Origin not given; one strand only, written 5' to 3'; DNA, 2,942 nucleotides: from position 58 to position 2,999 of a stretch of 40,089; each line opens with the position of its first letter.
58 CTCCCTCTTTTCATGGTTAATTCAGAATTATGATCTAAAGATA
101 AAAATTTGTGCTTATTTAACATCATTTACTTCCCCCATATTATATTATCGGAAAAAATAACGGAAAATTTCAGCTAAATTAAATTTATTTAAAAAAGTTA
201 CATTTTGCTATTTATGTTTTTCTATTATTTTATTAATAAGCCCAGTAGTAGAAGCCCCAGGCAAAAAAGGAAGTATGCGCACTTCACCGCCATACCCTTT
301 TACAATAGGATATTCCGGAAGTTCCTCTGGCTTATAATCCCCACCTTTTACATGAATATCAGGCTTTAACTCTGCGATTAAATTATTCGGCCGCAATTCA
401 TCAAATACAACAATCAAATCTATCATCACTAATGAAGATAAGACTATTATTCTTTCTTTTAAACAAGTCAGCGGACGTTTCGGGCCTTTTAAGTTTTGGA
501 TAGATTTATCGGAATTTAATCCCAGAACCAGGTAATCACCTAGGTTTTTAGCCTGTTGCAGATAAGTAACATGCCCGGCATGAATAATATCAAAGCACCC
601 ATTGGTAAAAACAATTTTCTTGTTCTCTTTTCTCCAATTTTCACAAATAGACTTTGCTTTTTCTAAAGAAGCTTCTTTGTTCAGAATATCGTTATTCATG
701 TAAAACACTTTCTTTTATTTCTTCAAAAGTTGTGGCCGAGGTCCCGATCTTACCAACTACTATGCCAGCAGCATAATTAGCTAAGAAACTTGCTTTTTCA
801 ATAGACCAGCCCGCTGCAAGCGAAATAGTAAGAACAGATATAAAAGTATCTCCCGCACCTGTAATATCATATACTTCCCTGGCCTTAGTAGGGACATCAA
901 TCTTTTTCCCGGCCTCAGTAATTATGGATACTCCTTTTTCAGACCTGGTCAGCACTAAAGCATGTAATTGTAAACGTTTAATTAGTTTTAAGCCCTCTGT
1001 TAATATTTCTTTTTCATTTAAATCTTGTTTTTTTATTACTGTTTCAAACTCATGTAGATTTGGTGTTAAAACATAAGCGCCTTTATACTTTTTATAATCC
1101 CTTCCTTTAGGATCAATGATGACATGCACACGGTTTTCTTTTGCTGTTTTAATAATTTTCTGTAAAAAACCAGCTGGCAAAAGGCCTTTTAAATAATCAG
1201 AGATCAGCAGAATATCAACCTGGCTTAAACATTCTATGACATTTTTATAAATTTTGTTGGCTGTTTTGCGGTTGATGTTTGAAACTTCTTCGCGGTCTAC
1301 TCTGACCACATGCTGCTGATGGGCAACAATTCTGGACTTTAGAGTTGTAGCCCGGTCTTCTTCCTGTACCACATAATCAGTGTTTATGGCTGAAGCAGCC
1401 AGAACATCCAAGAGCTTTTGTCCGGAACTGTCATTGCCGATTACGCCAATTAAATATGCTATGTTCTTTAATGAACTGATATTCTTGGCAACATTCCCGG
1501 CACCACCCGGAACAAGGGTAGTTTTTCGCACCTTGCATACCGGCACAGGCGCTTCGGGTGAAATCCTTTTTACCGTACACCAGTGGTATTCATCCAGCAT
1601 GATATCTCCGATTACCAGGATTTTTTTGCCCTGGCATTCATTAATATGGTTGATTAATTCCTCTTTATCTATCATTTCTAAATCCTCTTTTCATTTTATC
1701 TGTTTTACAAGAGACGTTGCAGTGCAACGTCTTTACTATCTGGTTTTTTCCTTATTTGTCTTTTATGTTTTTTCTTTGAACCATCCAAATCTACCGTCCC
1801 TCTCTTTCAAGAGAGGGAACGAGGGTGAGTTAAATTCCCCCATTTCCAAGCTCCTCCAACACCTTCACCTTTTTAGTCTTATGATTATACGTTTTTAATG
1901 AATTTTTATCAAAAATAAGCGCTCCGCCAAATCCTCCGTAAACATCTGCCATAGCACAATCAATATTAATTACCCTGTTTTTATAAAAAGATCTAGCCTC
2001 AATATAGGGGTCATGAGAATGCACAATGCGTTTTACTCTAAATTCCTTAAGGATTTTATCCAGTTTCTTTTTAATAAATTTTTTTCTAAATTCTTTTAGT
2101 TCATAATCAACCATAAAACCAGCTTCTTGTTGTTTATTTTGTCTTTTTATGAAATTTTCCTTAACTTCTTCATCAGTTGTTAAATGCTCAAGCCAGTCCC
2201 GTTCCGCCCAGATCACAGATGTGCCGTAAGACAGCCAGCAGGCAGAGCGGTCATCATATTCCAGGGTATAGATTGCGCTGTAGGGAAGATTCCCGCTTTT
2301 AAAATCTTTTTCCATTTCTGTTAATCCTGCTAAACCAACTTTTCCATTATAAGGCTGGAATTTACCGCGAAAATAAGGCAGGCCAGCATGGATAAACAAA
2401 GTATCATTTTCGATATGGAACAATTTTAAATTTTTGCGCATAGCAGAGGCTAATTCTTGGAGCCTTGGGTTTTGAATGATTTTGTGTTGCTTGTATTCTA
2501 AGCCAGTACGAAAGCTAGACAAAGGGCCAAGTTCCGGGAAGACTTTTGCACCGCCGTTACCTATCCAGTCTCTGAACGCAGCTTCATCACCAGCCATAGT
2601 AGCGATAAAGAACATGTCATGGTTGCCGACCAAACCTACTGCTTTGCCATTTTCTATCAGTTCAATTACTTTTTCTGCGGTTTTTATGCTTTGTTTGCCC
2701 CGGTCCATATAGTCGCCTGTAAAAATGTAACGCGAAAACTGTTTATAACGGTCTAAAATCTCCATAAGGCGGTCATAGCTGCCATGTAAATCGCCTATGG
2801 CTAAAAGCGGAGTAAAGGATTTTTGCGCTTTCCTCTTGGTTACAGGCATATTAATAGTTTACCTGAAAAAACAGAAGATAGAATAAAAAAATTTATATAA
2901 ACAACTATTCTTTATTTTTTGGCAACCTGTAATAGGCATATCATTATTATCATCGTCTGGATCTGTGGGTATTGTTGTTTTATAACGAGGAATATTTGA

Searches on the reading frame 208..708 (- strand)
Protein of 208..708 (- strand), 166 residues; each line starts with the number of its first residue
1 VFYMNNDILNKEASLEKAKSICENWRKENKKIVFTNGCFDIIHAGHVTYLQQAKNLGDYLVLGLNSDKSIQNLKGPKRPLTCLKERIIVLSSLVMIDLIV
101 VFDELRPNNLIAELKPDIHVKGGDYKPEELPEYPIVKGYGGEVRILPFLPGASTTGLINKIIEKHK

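Call 30: search_protein_families(library=pfam, proteins=[window:208-708:-], max_evalue=0.01)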
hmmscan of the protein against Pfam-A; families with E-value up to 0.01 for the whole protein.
window:208-708:- (166 aa): 2 families
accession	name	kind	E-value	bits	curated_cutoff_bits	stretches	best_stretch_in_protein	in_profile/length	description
PF01467.32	CTP_transf_like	-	1.8e-16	61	21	1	34-125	1-90/133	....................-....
PF06574.18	FAD_syn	-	0.0085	16.4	27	0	27-58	3-34/158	FAD synthetase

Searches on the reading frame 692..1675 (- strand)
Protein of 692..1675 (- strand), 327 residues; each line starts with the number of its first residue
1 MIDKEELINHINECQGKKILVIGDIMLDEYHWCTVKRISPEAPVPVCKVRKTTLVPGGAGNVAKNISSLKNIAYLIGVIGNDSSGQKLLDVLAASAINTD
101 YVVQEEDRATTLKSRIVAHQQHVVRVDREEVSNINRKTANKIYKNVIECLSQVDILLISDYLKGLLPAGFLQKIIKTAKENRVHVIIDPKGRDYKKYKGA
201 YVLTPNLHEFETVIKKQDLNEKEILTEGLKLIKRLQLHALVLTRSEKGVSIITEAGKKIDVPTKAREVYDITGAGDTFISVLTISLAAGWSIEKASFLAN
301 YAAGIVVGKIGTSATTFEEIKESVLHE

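Call 30: search_protein_families(library=pfam, proteins=[window:692-1675:-], max_evalue=0.01)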
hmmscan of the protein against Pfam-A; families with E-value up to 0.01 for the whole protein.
window:692-1675:- (327 aa): 4 families
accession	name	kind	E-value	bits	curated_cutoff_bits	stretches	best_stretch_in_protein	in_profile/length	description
PF00294.29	PfkB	-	1.3e-49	169.6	25.8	1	17-314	2-297/302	pfkB family carbohydrate kinase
PF08543.17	Phos_pyr_kin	-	4.6e-06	26.6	27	1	198-295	118-220/246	Phosphomethylpyrimidine kinase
PF01256.23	Carb_kinase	-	0.0004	20.4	27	1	141-314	59-223/242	NAD(P)H-hydrate dehydratase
PF25270.1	Khk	-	0.006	16.3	35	1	201-320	242-358/365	Prokaryotic ketohexokinase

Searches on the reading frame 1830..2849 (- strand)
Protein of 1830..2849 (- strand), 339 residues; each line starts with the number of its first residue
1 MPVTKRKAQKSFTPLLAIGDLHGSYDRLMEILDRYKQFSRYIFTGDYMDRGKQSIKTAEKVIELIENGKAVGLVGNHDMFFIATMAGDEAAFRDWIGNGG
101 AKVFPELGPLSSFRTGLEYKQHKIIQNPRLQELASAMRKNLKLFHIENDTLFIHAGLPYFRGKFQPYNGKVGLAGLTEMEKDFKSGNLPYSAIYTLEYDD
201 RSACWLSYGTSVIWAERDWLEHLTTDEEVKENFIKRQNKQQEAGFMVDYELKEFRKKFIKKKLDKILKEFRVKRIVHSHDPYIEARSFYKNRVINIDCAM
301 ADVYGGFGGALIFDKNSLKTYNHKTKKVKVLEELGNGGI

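Call 30: search_protein_families(library=pfam, proteins=[window:1830-2849:-], max_evalue=0.01)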
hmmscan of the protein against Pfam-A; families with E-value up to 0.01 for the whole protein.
window:1830-2849:- (339 aa): 3 families
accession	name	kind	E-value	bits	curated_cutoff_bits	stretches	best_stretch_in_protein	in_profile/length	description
PF00149.33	Metallophos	-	1.2e-14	55.7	21.5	1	14-113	2-72/191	Calcineurin-like phosphoesterase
PF06874.16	FBPase_2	-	0.0018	17.1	27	0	42-92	188-235/639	Firmicute fructose-1,6-bisphosphatase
PF12850.12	Metallophos_2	-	0.0057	17.1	27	0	16-85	4-60/154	Calcineurin-like phosphoesterase superfamily domain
